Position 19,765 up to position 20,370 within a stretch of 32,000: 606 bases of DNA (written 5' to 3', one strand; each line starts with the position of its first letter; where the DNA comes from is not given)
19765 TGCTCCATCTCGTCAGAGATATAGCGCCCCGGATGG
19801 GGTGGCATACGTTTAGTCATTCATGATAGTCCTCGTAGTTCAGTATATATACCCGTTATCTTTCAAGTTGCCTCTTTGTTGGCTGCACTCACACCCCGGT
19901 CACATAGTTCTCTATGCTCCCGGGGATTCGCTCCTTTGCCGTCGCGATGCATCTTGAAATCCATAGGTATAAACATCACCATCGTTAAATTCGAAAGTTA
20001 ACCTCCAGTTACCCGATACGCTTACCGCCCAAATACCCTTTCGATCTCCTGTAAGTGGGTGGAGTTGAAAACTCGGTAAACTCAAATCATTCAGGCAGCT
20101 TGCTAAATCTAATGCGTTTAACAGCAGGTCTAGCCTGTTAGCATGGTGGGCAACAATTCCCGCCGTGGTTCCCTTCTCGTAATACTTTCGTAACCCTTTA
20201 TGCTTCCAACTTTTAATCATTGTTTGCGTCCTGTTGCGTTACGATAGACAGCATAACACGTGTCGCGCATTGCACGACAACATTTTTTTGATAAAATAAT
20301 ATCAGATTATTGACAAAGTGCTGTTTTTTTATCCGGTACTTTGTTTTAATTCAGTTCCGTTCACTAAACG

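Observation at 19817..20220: ERIC element inserted inside higB, cutting the toxin's C-terminal tail off while leaving higA intact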

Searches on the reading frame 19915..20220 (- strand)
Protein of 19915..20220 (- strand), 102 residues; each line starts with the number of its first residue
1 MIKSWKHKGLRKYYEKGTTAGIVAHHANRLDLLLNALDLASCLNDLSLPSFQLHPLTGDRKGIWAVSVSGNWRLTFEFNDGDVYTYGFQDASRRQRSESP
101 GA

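Call 11: search_protein_families(library=pfam, proteins=[window:19915-20220:-], max_evalue=0.01)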
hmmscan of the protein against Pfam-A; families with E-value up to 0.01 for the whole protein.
seq(102 aa): 1 family
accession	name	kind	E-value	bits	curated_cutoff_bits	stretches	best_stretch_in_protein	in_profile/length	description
PF05015.19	HigB-like_toxin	-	2.1e-17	63.8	27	1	3-84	1-84/91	RelE-like toxin of type II toxin-antitoxin system HigB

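Call 14: list_cluster_members(proteins=[window:19915-20220:-, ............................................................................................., window:19533-19820:-])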
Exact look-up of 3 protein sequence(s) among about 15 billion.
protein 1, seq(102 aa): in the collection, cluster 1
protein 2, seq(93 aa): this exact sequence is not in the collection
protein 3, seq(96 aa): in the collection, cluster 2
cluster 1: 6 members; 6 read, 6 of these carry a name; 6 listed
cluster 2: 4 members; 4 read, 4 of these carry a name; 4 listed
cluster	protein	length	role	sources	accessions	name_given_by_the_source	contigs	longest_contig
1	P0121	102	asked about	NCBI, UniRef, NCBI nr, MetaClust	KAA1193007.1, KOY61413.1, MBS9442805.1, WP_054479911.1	type II toxin-antitoxin system RelE/ParE family toxin [Photorhabdus heterorhabditis] | Killer protein n=1 Tax=Photorhabdus heterorhabditis TaxID=880156 RepID=A0A5B0X382_9GAMM | status=active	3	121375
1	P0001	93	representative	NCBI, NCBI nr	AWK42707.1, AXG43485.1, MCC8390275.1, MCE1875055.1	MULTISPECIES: type II toxin-antitoxin system RelE/ParE family toxin [Photorhabdus]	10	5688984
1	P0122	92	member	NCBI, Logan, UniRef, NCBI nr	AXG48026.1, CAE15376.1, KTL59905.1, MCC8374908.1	Killer protein [Photorhabdus laumondii subsp. laumondii] | Photorhabdus luminescens subsp. laumondii TTO1 complete genome segment 11/17 n=5 ... | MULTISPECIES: type II toxin-antitoxin system RelE/ParE family toxin [Photorhabdus]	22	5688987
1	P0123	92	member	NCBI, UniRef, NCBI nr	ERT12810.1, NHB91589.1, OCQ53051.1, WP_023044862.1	Plasmid maintenance system killer protein [Photorhabdus australis subsp. thailandensis] | Killer protein n=3 Tax=Photorhabdus TaxID=29487 RepID=A0A7X5QBY9_9GAMM | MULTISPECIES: type II toxin-antitoxin system RelE/ParE family toxin [Photorhabdus]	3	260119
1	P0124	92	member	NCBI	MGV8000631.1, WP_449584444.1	type II toxin-antitoxin system RelE/ParE family toxin [Photorhabdus temperata subsp. ...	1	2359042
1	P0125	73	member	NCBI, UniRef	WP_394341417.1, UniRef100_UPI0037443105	type II toxin-antitoxin system RelE/ParE family toxin [Photorhabdus laumondii] | type II toxin-antitoxin system RelE/ParE family toxin n=1 Tax=Photorhabdus laumondii ...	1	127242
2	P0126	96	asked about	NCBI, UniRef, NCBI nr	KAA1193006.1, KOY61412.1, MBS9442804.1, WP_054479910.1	HigA family addiction module antitoxin [Photorhabdus heterorhabditis] | HigA family addiction module antidote protein n=1 Tax=Photorhabdus heterorhabditis ...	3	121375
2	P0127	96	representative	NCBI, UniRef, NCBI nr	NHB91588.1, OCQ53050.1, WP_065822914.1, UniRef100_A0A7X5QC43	putative HTH-type transcriptional regulator YddM [Photorhabdus australis subsp. ... | Addiction module antidote protein, HigA family n=2 Tax=Photorhabdus TaxID=29487 ... | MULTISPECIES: HigA family addiction module antitoxin [Photorhabdus]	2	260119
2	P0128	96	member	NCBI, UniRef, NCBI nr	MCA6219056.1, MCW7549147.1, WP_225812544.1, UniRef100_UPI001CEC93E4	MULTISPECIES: HigA family addiction module antitoxin [Photorhabdus] | HigA family addiction module antitoxin n=1 Tax=Photorhabdus TaxID=29487 ...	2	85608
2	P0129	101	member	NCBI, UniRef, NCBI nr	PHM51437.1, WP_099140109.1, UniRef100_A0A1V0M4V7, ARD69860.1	HigA family addiction module antitoxin [Xenorhabdus hominickii] | Putative HTH-type transcriptional regulator YddM n=1 Tax=Xenorhabdus hominickii ...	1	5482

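Call 27: find_encoding_contigs(protein=P0121, flank=3000, max_places=6)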
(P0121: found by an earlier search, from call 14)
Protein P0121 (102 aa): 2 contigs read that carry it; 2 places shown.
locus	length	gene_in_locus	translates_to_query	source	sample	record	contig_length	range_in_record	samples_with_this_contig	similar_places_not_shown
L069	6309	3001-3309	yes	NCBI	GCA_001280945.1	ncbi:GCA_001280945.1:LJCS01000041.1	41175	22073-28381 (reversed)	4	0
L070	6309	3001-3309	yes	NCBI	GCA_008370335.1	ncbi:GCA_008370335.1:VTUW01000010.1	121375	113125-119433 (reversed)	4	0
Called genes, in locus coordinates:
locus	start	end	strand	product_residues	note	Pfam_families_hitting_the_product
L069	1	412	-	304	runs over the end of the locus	PF04754:Transposase_31, PF27070:HTH_Rpn_C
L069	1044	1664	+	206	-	-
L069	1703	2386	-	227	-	PF08808:RES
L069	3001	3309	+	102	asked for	PF05015:HigB-like_toxin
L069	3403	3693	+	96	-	PF13560:HTH_31 (weak), PF13936:HTH_38 (weak), PF01381:HTH_3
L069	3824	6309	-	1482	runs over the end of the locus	PF04310:MukB, PF13555:AAA_29 (weak), PF16330:MukB_hinge, PF13558:SbcC_Walker_B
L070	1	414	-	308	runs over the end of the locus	-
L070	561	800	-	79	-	PF02604:PhdYeFM_antitox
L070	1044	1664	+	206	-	-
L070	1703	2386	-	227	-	PF08808:RES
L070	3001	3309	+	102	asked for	PF05015:HigB-like_toxin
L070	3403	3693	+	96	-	PF13560:HTH_31 (weak), PF13936:HTH_38 (weak), PF01381:HTH_3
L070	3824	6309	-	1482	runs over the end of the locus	PF04310:MukB, PF13555:AAA_29 (weak), PF16330:MukB_hinge, PF13558:SbcC_Walker_B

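Call 61: predict_structure(alignment_id=A4)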
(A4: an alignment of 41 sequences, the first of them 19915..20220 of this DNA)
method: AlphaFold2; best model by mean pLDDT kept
length: 102 residues; sequences in the alignment: 41
mean_pLDDT: 58.3   pTM: 0.44
mean pLDDT of the five models: 58.3, 52.8, 46.2, 45.6, 44.5
residues with pLDDT >= 90: 0; 70-90: 19; 50-70: 52; < 50: 31
segments of 3 or more residues with pLDDT < 50: 1-21, 93-102
pLDDT, mean of each block of 10 residues (from residue 1): 33 42 60 69 62 72 69 68 64 48 42
secondary structure, 60 per line:
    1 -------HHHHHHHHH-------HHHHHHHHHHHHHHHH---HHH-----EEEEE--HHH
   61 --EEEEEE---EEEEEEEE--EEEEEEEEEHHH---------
elements in order: H8-16 H24-39 E51-55 E63-68 E72-79 E82-90

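Call 64: search_protein_families(library=ncbifam, proteins=[window:19915-20220:-], max_evalue=0.001)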
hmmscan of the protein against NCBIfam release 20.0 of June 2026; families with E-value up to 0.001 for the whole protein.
window:19915-20220:- (102 aa): 0 families
